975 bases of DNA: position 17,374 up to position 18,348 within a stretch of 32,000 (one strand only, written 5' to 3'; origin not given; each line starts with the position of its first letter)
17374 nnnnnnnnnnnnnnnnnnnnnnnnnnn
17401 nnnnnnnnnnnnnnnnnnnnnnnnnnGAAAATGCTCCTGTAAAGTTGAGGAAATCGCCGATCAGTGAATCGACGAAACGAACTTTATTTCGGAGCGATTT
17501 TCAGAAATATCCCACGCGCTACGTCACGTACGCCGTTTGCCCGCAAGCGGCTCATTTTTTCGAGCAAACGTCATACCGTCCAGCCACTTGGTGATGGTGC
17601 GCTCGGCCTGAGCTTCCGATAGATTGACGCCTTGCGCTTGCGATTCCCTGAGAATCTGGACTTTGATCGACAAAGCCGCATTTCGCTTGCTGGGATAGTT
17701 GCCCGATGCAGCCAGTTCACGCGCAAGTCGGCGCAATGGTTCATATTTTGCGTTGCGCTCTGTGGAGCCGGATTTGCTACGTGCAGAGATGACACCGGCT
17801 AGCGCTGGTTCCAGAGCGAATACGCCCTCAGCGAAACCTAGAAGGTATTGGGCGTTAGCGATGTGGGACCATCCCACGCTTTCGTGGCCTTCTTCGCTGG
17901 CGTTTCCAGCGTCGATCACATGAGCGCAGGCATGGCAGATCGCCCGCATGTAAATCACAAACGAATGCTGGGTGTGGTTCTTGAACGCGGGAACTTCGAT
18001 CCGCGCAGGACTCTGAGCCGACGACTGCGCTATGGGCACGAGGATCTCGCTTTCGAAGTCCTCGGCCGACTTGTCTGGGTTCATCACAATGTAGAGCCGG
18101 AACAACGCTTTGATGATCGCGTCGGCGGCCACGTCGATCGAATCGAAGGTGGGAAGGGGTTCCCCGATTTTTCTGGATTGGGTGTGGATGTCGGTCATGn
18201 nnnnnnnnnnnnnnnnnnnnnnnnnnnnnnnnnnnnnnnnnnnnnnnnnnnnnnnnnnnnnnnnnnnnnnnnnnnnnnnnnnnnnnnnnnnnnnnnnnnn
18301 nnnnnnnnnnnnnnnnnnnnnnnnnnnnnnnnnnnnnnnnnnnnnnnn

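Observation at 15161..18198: Co-oriented cassette around a truncated clamp-loader-like AAA+ ATPase with unrecognisable partners (candidate novel system)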

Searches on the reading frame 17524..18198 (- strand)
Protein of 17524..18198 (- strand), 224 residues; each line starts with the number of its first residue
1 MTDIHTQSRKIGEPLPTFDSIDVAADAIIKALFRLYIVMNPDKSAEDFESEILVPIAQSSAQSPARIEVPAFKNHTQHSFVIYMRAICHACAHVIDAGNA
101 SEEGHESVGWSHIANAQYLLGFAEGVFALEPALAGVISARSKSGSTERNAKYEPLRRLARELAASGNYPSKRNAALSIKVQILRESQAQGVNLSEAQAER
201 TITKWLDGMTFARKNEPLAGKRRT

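Call 6: search_protein_families(library=pfam, proteins=[window:17524-18198:-], max_evalue=1)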
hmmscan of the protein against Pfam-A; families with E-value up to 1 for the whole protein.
window:17524-18198:- (224 aa): 0 families

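Call 7: search_protein_families(library=padloc, proteins=[window:17524-18198:-], max_evalue=1)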
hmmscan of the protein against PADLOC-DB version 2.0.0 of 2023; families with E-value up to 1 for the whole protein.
window:17524-18198:- (224 aa): 0 families

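Call 8: search_protein_families(library=phrogs, proteins=[window:17524-18198:-], max_evalue=1)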
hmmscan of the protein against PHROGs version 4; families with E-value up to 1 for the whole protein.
window:17524-18198:- (224 aa): 3 families
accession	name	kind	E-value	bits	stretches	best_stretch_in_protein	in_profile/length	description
phrog_30816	-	unknown function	0.25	12.6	1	41-77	20-57/69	-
phrog_10752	-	unknown function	0.29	12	0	78-104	13-37/65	-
phrog_20580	-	unknown function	0.35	11.9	1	78-149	74-146/157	-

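Call 9: search_protein_families(library=ncbifam, proteins=[window:17524-18198:-], max_evalue=1)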
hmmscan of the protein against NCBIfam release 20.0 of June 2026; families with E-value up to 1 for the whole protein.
window:17524-18198:- (224 aa): 0 families

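Call 39: search_protein_representatives(protein=window:17524-18198:-)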
Query: 224 residues. Proteins with E-value up to 0.001 (for the whole library): 194; up to 1e-10: 59; up to 1e-30: 15. The best 150 are listed.
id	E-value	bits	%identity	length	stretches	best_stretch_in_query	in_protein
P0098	5.0e-142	487.0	100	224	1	1-224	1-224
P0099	3.0e-47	177.5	45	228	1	7-215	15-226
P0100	5.9e-47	176.5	50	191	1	27-213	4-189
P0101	1.1e-44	169.1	43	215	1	6-214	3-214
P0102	2.9e-42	161.2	46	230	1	21-214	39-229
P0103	4.7e-42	160.5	46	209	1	14-214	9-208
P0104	1.2e-41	159.2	43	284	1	7-214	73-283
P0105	3.8e-39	151.0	38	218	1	18-217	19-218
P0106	9.7e-37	143.2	38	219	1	7-215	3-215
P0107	3.1e-36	141.5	40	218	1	19-217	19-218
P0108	6.2e-36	140.5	45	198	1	26-216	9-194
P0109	2.4e-33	132.1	46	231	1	46-215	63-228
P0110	4.7e-33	131.1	39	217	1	14-214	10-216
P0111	1.1e-32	130.0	37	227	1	15-218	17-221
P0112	2.8e-32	128.6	42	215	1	16-212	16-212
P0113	4.7e-30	121.3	31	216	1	6-214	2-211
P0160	2.8e-10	56.8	29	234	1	25-212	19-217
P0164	9.4e-10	55.1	44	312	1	140-211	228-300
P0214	5.2e-07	46.1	24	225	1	27-215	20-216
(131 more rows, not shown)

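Call 44: search_protein_families(library=pfam, alignment_id=A3, max_evalue=0.01)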
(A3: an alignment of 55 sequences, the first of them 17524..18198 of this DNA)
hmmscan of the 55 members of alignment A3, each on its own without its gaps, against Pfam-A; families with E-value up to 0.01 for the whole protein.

A. member 1, window:17524-18198:- (224 aa): 0 families

B. families by the number of members that match (of 55 scanned): 2 families
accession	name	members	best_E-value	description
PF12753.13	Nro1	1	0.0019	Nuclear pore complex subunit Nro1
PF04300.19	FBA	1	0.0047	F-box associated region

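Call 58: predict_structure(alignment_id=A3)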
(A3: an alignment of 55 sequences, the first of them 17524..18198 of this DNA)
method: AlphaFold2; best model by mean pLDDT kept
length: 224 residues; sequences in the alignment: 55
mean_pLDDT: 92.2   pTM: 0.73
mean pLDDT of the five models: 92.2, 91.5, 91.1, 90.9, 90.3
residues with pLDDT >= 90: 178; 70-90: 36; 50-70: 5; < 50: 5
segments of 3 or more residues with pLDDT < 50: 1-5
pLDDT, mean of each block of 10 residues (from residue 1): 55 86 97 94 96 97 93 82 95 98 98 97 92 90 95 98 97 98 98 98 98 82 73
secondary structure, 60 per line:
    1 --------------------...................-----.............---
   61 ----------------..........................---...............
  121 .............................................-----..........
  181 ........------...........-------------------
elements in order: H21-39 H45-57 H77-102 H106-165 H171-188 H195-205

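Call 62: fold_search(model_id=the predicted structure, library=pdb)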
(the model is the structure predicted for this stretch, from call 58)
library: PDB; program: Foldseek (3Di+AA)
matches with E <= 10: 86; with E <= 0.001: 0
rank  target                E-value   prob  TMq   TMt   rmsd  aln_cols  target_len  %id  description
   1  9jk7_A                1.3e+00  0.09  0.19  0.13  19.2       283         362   12  Human VANGL2 hexamer (released 2024-12-25)
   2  8i7r_Fe               2.3e+00  0.10  0.22  0.21  17.6       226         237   10  In situ structure of axonemal doublet microtubules in mouse sperm with 48-nm repeat (released 2023-10-11)
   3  9nvn_B                2.5e+00  0.07  0.18  0.08  19.5       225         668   10  Structure of Nanchung-Inactive-Calmodulin in apo state (released 2026-02-11)
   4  9ihq_1                2.8e+00  0.11  0.21  0.27  22.1       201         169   14  Closed state with NUQM and without flavoprotein (classification state 2) of Pichia pastoris mitochondrial complex I in (released 2025-10-15)
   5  4e18_A                2.9e+00  0.14  0.25  0.23  15.3       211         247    9  Alpha-E-catenin is an autoinhibited molecule that co-activates vinculin (released 2012-05-16)
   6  4cni_C                2.9e+00  0.07  0.19  0.24  27.8       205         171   11  Crystal structure of the Fab portion of Olokizumab in complex with IL- 6 (released 2014-04-30)
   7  3t9o_B                3.5e+00  0.18  0.25  0.42  12.7       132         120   13  Regulatory CZB domain of DgcZ (released 2012-09-05)
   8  2z0v_A                3.5e+00  0.08  0.20  0.20  17.5       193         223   14  Crystal structure of BAR domain of Endophilin-III (released 2008-05-13)
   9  3iee                  3.9e+00  0.10  0.23  0.21  25.0       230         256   10  Crystal structure of an alpha helical protein (BF3319) from Bacteroides fragilis NCTC 9343 at 1.70 A resolution (released 2009-08-11)
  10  3s9o_C                3.9e+00  0.07  0.17  0.24  14.9       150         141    8  The Focal Adhesion Targeting (FAT) domain of the Focal Adhesion Kinase showing N-terminal interactions in cis (released 2012-06-06)
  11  7l2l_A                4.3e+00  0.06  0.22  0.13  20.4       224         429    8  Cryo-EM structure of RTX-bound full-length TRPV1 in O1 state (released 2021-09-22)
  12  7l2n_A                4.3e+00  0.06  0.21  0.12  19.7       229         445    7  Cryo-EM structure of RTX-bound full-length TRPV1 in C1 state (released 2021-09-22)
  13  6pwi_B                4.5e+00  0.16  0.23  0.10  12.3       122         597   12  Structure of CpGH84D (released 2019-09-11)
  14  9b3v_A                4.5e+00  0.04  0.18  0.09  25.9       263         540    6  Rat TRPV2 WT in the presence of probenecid and 2-APB (released 2025-02-26)
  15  6yue                  4.8e+00  0.07  0.23  0.22  15.0       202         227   15  Fragment of nitrate/nitrite sensor histidine kinase NarQ (R50S variant) (released 2020-05-06)
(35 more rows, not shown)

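Call 66: find_encoding_contigs(protein=P0113, flank=6000, max_places=2)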
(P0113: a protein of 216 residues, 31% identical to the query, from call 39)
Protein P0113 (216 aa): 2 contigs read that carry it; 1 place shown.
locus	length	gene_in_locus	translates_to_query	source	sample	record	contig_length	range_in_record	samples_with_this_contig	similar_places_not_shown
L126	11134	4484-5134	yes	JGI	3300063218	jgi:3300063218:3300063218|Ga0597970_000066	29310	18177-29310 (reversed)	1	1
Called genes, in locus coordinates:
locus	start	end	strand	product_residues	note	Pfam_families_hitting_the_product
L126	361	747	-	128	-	-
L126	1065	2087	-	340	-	PF05598:DUF772, PF01609:DDE_Tnp_1, PF13612:DDE_Tnp_1_3 (faint)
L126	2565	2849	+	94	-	-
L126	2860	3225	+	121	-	-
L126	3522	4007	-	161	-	-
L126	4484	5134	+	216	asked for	-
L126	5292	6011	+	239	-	-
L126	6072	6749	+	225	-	PF00004:AAA (faint), PF13401:AAA_22 (faint)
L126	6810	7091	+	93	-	-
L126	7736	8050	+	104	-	-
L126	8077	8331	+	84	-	-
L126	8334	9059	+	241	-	-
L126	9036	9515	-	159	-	-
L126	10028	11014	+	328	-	PF00589:Phage_integrase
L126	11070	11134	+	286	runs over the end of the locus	-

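Call 67: find_encoding_contigs(protein=P0164, flank=6000, max_places=2)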
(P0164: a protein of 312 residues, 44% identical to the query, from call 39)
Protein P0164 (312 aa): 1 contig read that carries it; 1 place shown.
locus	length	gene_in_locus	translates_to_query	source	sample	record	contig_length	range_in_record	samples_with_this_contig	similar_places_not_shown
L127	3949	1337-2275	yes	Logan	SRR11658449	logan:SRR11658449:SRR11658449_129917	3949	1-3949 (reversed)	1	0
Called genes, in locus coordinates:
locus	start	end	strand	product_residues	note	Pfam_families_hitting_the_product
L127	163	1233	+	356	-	-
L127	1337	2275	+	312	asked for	-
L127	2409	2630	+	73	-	PF05930:Phage_AlpA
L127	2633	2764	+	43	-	-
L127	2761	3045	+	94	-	PF14090:HTH_39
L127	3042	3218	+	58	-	-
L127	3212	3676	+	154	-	-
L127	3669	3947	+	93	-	?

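Call 68: find_encoding_contigs(protein=P0160, flank=6000, max_places=2)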
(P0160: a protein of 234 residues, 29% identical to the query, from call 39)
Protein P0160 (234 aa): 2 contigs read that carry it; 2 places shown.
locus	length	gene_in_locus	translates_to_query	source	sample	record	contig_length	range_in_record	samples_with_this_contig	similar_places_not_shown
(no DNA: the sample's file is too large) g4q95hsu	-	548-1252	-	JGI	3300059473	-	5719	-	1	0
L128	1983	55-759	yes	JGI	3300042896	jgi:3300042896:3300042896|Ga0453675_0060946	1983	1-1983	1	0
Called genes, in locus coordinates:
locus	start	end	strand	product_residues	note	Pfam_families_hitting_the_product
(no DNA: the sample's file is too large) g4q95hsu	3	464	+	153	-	?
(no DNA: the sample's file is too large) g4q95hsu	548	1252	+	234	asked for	-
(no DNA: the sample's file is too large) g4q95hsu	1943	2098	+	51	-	-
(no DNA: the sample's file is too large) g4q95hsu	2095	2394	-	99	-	-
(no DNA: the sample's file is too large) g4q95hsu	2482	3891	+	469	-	PF13148:DUF3987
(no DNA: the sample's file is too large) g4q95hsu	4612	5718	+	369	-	?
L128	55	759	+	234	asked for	-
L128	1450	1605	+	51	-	-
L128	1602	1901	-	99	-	-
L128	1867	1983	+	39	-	?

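Call 69: find_encoding_contigs(protein=P0214, flank=6000, max_places=2)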
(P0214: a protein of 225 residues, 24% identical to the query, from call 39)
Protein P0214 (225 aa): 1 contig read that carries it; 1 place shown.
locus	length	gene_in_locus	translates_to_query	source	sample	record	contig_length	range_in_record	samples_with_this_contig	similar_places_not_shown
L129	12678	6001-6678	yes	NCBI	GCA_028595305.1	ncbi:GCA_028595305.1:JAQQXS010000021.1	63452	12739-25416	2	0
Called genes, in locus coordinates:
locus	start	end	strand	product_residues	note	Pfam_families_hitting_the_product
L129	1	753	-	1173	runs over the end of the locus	PF00176:SNF2-rel_dom, PF00270:DEAD, PF04851:ResIII, PF00271:Helicase_C, PF13020:NOV_C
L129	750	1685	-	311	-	PF26109:WHD_BrxR, PF13280:WYL, PF26107:BrxR_CTD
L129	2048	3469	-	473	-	PF13148:DUF3987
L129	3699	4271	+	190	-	-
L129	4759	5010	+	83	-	-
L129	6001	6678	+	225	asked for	-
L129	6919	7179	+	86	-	PF05930:Phage_AlpA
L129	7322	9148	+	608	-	-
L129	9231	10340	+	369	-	-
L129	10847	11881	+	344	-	PF11726:YagK_YfjJ_C (weak)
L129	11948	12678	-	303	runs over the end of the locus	-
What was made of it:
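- On P4-like / CP4-57-like satellite islands: Only distant gA relatives sit in such islands (calls 67-69).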

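Call 72: search_dna_similar(query=window:17524-18198:-, collection=phages, mode=protein, max_evalue=0.001, max_rows=15)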
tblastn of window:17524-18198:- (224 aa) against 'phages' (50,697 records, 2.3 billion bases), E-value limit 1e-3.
No match.

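Call 73: search_dna_similar(query=window:17524-18198:-, collection=plasmids, mode=protein, max_evalue=0.001, max_rows=15)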
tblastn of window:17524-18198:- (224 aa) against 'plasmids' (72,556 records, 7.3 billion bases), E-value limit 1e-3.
No match.

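Call 98: search_solved_structures(query=A3, max_evalue=10)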
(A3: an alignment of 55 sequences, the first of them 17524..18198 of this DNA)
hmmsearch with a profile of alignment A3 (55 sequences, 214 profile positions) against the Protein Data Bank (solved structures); distinct sequences matched with E-value up to 10: 24.
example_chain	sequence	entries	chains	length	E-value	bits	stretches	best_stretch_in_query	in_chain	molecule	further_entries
6vl6_B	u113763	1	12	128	0.12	14.9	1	84-126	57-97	T33_dn2B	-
5li0_Q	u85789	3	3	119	0.15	14.7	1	139-185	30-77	50S ribosomal protein L17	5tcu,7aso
6fxc_AL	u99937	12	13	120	0.15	14.7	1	139-185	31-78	50S ribosomal protein L17 | Large ribosomal subunit protein bL17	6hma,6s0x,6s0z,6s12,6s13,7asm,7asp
5t7v_LQ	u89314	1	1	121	0.15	14.7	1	139-185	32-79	50S ribosomal protein L17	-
4wce_K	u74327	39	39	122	0.17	14.5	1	139-185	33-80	50S ribosomal protein L17 | Large ribosomal subunit protein bL17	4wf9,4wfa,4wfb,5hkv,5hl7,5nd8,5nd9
6vfj_B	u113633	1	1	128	0.25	14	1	93-119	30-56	I53_dn5B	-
8uu4_P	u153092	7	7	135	0.28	13.8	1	143-179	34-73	Large ribosomal subunit protein bL17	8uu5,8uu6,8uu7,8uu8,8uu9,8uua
7nhn_Q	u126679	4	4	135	0.28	13.8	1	143-179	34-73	50S ribosomal protein L17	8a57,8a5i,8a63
5njt_g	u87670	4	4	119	0.35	13.5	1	140-183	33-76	50S ribosomal protein L17 | Large ribosomal subunit protein bL17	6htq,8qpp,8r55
3j3v_N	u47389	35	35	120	0.39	13.3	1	140-183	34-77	50S ribosomal protein L17 | 50S ribosomal protein bL17 | Large ribosomal subunit protein bL17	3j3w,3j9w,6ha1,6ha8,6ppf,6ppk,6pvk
6v8e_A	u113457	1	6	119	0.6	12.7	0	90-115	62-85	Designed protein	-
5hrz_A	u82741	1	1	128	0.74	12.4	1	80-115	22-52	TPR domain protein 1na0C3_3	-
6vfh_A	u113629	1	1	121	0.83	12.3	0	93-115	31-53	T33_dn10A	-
7vod_A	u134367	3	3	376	0.85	12.2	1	152-191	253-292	5-hydroxytryptamine receptor 2A,Soluble cytochrome b562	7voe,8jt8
7wc4_A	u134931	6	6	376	0.86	12.2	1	152-191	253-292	5-hydroxytryptamine receptor 2A,5-hydroxytryptamine receptor 2A,5-hydroxytryptamine recept | 5-hydroxytryptamine receptor 2A | 5-hydroxytryptamine receptor 2A,S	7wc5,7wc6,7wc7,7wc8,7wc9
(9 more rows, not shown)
